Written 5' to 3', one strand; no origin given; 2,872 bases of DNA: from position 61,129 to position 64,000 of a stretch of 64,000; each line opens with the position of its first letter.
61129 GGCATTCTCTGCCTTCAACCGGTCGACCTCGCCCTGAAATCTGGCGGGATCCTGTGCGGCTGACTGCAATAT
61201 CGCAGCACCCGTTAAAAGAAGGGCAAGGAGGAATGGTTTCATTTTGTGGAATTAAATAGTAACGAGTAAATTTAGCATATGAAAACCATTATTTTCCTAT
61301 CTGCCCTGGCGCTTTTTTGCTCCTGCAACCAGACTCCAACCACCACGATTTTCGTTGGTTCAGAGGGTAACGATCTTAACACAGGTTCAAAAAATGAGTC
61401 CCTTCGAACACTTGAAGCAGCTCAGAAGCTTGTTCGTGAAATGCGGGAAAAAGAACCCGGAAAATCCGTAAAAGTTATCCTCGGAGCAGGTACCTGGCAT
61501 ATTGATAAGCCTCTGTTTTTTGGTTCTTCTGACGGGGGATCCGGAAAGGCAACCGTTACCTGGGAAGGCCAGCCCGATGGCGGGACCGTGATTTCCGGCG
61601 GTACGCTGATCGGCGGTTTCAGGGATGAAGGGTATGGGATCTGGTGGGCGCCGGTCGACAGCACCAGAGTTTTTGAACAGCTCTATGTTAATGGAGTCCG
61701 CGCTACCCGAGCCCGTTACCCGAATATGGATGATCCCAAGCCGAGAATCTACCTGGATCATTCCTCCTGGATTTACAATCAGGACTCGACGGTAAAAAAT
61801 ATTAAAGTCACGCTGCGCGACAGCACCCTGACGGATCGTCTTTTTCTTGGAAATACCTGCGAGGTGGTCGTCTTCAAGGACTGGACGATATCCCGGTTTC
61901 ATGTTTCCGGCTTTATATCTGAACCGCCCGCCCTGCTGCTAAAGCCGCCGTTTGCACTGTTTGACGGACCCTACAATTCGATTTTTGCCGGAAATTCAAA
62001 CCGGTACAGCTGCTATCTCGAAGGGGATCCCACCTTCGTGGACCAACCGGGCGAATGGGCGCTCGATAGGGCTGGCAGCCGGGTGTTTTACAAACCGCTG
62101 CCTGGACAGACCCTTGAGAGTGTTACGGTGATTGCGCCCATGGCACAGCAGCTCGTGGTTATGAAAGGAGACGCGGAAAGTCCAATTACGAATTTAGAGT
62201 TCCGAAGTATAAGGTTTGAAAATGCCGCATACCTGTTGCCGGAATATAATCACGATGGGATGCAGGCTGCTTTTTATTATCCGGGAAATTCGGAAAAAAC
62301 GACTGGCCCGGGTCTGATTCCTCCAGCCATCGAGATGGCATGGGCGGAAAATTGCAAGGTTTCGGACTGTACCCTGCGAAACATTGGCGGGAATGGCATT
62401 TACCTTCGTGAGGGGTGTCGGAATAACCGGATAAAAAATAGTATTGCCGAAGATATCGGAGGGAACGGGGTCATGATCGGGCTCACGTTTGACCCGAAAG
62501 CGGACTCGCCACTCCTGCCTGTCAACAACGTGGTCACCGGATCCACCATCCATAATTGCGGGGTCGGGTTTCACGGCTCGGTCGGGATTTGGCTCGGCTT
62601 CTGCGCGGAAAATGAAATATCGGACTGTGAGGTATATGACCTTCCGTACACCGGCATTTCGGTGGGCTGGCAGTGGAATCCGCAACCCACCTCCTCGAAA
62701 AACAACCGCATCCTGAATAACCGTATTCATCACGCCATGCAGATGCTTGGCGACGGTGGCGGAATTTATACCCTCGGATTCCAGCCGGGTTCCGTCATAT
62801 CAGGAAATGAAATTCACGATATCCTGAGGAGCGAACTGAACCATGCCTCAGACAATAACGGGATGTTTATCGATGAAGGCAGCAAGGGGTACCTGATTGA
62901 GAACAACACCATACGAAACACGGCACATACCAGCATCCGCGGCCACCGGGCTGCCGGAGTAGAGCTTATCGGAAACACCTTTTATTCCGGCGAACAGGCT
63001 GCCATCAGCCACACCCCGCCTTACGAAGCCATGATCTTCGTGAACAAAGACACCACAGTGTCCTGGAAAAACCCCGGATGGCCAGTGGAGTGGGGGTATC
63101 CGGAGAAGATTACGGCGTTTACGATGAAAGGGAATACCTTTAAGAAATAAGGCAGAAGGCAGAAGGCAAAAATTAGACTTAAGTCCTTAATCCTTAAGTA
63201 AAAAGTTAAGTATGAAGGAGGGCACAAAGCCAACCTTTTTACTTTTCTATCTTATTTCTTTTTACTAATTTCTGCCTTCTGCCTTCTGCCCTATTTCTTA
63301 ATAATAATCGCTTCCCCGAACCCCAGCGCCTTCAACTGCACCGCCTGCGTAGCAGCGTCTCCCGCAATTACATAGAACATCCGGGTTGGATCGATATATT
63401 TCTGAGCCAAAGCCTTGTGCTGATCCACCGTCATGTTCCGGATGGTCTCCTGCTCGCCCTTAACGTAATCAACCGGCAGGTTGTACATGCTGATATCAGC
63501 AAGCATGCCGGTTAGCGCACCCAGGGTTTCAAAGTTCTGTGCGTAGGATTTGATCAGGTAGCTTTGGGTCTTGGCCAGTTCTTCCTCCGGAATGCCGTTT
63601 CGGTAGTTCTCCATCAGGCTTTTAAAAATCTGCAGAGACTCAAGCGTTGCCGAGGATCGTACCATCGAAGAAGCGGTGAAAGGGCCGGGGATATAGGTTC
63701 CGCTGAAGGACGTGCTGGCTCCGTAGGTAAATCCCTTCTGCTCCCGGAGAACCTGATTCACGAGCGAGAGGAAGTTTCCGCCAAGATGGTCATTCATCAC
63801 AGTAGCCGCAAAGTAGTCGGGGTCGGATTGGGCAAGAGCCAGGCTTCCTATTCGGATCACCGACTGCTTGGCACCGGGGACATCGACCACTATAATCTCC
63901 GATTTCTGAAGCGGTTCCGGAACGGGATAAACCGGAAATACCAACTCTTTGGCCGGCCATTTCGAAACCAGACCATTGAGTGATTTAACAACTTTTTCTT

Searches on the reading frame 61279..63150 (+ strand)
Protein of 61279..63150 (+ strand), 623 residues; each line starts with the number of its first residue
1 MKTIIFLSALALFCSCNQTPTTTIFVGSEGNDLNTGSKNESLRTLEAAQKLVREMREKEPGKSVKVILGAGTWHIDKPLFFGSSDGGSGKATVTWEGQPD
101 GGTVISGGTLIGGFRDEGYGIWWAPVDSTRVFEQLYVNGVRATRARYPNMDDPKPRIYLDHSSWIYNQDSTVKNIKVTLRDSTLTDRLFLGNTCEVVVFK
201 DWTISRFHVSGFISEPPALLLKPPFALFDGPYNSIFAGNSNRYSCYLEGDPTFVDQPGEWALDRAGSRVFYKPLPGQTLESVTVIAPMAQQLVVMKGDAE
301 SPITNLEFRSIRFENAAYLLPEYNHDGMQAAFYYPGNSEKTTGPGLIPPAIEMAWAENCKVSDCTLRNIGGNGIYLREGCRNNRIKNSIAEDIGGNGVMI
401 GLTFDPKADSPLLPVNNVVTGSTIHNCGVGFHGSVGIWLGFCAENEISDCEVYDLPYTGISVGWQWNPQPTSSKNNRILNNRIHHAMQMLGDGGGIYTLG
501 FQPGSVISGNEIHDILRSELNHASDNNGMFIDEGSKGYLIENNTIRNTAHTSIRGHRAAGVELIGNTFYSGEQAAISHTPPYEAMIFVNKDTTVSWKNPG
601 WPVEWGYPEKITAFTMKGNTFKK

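Call 49: search_protein_families(library=pfam, proteins=[window:61279-63150:+], max_evalue=0.00001)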
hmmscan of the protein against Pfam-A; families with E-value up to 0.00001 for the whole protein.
window:61279-63150:+ (623 aa): 3 families
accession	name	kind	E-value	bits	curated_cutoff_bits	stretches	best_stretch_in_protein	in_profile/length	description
PF13229.12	Beta_helix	-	1.4e-20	73.9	25.9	1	351-514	3-136/158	Right handed beta helix region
PF05048.19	NosD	-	2.1e-09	37.6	23.6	1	416-578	48-180/212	Periplasmic copper-binding protein (NosD)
PF21231.2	GH141_M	-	6.3e-07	29.8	27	1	129-273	15-155/156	GH141 insertion domain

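Call 74: find_homologous_proteins(query=window:61279-63150:+, max_evalue=1e-30)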
Query window:61279-63150:+ (623 aa): 1053 proteins with E <= 1e-30 among 8000 candidates; the best 120 are listed.
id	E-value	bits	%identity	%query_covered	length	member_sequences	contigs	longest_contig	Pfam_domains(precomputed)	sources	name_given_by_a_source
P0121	0.0e+0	1305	87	100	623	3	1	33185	PF13229.13,PF21231.3,PF05048.20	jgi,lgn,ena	-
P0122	2.2e-295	999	68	100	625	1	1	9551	PF13229.13,PF21231.3,PF05048.20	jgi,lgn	jgi:hypothetical protein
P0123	2.5e-295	999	67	100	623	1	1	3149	PF13229.13,PF21231.3,PF05048.20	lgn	-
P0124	2.1e-292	989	68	98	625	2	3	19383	PF13229.13,PF21231.3,PF05048.20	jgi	-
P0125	2.2e-289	979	65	100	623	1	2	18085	PF13229.13,PF21231.3,PF05048.20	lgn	-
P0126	1.4e-288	977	67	98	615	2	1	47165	PF13229.13,PF21231.3,PF05048.20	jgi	jgi:hypothetical protein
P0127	1.3e-287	973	65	100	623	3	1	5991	PF13229.13,PF21231.3,PF05048.20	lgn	-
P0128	1.7e-287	973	65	100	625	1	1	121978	PF13229.13,PF21231.3,PF22842.4,PF05048.20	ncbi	ncbi:MAG: right-handed parallel beta-helix repeat-containing protein [Bacteroidota bacterium]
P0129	2.6e-287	973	65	100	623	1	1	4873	PF13229.13,PF21231.3,PF22842.4,PF05048.20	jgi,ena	jgi:hypothetical protein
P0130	2.9e-286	969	66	98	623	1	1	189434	PF13229.13,PF21231.3,PF05048.20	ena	-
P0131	5.8e-286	968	65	100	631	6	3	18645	PF13229.13,PF21231.3,PF22842.4,PF05048.20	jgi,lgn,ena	jgi:hypothetical protein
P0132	1.1e-285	967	65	100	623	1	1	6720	PF13229.13,PF21231.3,PF22842.4,PF05048.20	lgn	-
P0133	2.0e-285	966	64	100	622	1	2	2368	PF13229.13,PF21231.3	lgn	-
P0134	2.1e-284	963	65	100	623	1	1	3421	PF13229.13,PF21231.3,PF05048.20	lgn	-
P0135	4.4e-284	962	66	99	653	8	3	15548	PF13229.13,PF21231.3,PF22842.4,PF05048.20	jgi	-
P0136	3.5e-283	959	65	100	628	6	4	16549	PF13229.13,PF21231.3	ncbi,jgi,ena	jgi:hypothetical protein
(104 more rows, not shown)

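Call 76: find_encoding_contigs(protein=P0121, flank=1500, max_places=3)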
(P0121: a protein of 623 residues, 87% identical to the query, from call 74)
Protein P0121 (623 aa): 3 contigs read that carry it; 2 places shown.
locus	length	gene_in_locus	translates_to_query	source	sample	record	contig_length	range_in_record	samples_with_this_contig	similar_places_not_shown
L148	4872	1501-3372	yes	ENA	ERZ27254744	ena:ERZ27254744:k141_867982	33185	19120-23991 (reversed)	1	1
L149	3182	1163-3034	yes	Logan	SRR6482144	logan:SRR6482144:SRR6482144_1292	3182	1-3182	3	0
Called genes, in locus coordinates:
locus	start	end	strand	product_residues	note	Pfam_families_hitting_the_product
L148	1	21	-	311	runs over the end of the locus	PF01261:AP_endonuc_2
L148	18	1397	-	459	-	PF00282:Pyridoxal_deC, PF00155:Aminotran_1_2 (faint)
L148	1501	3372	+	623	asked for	PF21231:GH141_M, PF13229:Beta_helix, PF05048:NosD (weak)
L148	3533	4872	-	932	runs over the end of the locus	PF00675:Peptidase_M16, PF05193:Peptidase_M16_C, PF00675:Peptidase_M16, PF05193:Peptidase_M16_C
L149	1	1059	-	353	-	?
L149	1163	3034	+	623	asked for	PF21231:GH141_M, PF13229:Beta_helix, PF05048:NosD (weak)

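Call 77: find_encoding_contigs(protein=P0136, flank=1500, max_places=3)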
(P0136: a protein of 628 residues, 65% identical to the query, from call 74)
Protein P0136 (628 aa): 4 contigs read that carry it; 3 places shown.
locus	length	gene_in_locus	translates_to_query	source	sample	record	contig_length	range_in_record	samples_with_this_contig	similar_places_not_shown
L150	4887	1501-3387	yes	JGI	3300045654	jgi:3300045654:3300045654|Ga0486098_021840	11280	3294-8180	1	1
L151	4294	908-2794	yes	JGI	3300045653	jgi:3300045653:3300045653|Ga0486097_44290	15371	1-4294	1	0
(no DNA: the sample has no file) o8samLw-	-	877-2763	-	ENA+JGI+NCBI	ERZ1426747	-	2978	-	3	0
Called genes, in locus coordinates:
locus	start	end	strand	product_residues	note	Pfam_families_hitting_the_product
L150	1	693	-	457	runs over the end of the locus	PF00282:Pyridoxal_deC, PF00155:Aminotran_1_2 (weak)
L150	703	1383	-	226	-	PF13472:Lipase_GDSL_2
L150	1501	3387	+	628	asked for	PF21231:GH141_M, PF13229:Beta_helix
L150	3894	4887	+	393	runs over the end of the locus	-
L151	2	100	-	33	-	?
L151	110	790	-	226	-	PF13472:Lipase_GDSL_2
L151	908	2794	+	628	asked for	PF21231:GH141_M, PF13229:Beta_helix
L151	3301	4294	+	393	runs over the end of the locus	-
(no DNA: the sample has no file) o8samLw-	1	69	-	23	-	?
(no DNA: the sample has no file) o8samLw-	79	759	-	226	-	PF13472:Lipase_GDSL_2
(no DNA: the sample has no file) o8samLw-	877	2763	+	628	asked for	PF21231:GH141_M, PF13229:Beta_helix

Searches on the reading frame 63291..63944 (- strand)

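Call 49: search_protein_families(library=pfam, proteins=[window:63291-63944:-], max_evalue=0.00001)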
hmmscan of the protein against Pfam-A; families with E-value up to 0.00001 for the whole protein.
window:63291-63944:- (217 aa): 1 family
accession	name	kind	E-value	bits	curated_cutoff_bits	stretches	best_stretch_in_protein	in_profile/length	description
PF05193.26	Peptidase_M16_C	-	1.9e-17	64.2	23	1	6-128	56-179/181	Peptidase M16 inactive domain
